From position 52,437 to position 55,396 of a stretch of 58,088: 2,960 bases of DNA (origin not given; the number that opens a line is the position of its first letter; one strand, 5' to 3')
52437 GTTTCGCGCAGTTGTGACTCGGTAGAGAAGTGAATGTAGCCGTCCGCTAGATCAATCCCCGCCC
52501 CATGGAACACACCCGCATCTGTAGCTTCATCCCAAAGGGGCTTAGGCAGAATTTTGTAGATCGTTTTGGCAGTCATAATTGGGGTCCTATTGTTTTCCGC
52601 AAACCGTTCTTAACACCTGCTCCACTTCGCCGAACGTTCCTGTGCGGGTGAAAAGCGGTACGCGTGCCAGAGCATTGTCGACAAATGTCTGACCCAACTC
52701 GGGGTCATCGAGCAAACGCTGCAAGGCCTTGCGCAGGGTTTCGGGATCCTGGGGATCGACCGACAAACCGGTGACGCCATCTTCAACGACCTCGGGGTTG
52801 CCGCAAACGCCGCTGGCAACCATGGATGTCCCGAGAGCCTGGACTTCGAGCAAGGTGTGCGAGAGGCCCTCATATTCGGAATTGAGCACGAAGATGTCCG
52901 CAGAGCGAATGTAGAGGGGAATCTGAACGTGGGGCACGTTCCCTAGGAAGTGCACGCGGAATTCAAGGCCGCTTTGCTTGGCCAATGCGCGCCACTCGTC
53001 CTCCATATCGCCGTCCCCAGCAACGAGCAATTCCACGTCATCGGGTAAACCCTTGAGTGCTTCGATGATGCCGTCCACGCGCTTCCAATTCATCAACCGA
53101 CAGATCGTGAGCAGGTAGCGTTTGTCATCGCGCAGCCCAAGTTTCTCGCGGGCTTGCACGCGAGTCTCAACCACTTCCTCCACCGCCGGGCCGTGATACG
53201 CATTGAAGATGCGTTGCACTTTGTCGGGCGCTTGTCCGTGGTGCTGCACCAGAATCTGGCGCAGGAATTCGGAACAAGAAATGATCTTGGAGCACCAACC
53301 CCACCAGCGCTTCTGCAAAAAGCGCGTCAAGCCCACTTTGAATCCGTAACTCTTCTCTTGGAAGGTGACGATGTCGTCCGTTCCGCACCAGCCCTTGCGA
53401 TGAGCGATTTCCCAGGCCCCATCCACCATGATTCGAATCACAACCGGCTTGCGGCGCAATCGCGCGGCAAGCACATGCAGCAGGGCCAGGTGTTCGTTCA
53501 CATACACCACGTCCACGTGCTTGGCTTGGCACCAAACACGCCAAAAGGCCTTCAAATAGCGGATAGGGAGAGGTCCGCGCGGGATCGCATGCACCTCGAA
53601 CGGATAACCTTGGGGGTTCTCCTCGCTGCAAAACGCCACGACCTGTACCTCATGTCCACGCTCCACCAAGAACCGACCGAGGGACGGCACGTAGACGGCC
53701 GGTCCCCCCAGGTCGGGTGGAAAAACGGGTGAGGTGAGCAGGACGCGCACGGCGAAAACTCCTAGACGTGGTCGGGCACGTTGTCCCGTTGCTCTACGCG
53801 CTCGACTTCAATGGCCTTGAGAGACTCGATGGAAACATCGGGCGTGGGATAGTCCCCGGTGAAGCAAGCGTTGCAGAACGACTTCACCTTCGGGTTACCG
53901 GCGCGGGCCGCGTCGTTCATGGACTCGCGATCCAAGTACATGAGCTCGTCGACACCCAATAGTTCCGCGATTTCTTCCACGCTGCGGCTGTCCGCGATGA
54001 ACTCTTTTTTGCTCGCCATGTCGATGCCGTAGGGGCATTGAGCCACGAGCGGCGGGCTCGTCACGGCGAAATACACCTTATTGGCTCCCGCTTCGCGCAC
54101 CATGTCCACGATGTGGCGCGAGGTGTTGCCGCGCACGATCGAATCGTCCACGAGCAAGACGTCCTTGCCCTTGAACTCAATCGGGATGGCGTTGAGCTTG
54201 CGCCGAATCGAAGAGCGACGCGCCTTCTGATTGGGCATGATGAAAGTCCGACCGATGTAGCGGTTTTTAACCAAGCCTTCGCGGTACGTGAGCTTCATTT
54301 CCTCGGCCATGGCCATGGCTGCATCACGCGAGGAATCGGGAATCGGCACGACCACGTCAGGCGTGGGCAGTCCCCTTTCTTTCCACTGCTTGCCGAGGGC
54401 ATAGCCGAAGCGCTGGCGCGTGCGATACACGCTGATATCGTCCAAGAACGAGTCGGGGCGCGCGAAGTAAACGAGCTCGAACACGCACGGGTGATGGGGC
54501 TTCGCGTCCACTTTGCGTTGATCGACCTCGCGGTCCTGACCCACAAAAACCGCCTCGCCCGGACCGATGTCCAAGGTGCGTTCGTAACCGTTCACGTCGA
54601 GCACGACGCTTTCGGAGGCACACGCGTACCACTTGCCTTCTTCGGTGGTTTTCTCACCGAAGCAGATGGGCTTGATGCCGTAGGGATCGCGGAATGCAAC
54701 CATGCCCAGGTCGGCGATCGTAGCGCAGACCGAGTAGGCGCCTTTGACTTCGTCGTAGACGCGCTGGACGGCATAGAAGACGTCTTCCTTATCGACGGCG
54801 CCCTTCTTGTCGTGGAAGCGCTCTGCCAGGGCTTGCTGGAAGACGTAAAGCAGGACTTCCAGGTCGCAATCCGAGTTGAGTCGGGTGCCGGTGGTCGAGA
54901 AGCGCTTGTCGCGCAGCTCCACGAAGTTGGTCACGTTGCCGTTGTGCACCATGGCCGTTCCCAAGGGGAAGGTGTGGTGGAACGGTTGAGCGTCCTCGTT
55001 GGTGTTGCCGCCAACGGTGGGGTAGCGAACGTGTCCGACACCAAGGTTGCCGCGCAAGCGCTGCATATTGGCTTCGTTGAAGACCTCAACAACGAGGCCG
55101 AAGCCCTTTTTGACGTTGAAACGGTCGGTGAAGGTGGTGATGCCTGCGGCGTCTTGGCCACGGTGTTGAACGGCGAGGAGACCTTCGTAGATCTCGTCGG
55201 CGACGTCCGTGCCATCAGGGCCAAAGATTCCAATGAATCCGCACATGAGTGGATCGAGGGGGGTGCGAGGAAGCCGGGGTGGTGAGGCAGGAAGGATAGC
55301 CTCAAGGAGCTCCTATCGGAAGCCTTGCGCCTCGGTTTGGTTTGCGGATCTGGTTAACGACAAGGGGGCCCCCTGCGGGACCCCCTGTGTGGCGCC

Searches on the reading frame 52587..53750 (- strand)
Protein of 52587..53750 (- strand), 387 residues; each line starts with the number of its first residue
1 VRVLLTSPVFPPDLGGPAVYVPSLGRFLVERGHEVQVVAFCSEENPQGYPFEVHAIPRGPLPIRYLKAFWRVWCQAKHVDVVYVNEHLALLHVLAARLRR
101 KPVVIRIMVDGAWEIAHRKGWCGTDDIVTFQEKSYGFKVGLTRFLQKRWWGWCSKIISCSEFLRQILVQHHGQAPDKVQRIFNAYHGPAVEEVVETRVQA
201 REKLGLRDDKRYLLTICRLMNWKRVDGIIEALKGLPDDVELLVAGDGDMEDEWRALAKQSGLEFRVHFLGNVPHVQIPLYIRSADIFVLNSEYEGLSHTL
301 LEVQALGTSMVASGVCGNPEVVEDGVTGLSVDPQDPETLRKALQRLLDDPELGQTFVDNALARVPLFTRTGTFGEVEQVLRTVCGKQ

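Call 62: search_protein_families(library=pfam, proteins=[window:52587-53750:-], max_evalue=0.00001)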
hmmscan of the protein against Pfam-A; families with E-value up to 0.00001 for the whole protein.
window:52587-53750:- (387 aa): 5 families
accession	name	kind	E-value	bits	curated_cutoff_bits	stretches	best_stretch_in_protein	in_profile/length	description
PF00534.26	Glycos_transf_1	-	1.1e-38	132.9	26.4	1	200-360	5-169/172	Glycosyl transferases group 1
PF13692.12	Glyco_trans_1_4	-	9.8e-30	104.1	27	1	211-349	2-142/142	Glycosyl transferases group 1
PF13439.12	Glyco_transf_4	-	1.5e-15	58.1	28.5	1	15-184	2-165/170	Glycosyltransferase Family 4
PF13579.12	Glyco_trans_4_4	-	9.1e-14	52.5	29.7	1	15-181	1-155/158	Glycosyl transferase 4-like domain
PF13524.12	Glyco_trans_1_2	-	5.4e-06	26.8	25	0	228-364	5-129/144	Glycosyl transferase-like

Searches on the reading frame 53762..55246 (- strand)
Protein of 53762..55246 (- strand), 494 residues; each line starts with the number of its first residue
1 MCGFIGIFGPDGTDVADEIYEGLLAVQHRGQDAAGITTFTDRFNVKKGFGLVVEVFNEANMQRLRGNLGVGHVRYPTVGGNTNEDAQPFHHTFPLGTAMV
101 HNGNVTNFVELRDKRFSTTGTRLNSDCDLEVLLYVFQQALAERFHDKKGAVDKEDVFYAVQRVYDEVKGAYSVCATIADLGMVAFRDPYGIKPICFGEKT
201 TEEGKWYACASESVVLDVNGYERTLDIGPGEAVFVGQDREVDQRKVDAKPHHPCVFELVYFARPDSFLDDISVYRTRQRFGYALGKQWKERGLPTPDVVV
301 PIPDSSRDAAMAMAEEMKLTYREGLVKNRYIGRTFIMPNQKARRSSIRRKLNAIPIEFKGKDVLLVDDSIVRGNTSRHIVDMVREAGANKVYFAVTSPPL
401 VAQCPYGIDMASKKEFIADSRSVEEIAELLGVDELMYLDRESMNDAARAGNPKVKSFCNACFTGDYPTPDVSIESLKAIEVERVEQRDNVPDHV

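Call 62: search_protein_families(library=pfam, proteins=[window:53762-55246:-], max_evalue=0.00001)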
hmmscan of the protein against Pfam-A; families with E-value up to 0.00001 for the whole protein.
window:53762-55246:- (494 aa): 3 families
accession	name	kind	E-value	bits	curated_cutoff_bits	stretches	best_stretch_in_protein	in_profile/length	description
PF13522.11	GATase_6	-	1e-12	48.6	27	1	65-202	9-122/130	Glutamine amidotransferase domain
PF13537.11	GATase_7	-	6.5e-11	42.8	25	1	82-214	9-119/123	Glutamine amidotransferase domain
PF00156.33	Pribosyltran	-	7.9e-08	32.2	26.3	1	295-396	29-123/158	Phosphoribosyl transferase domain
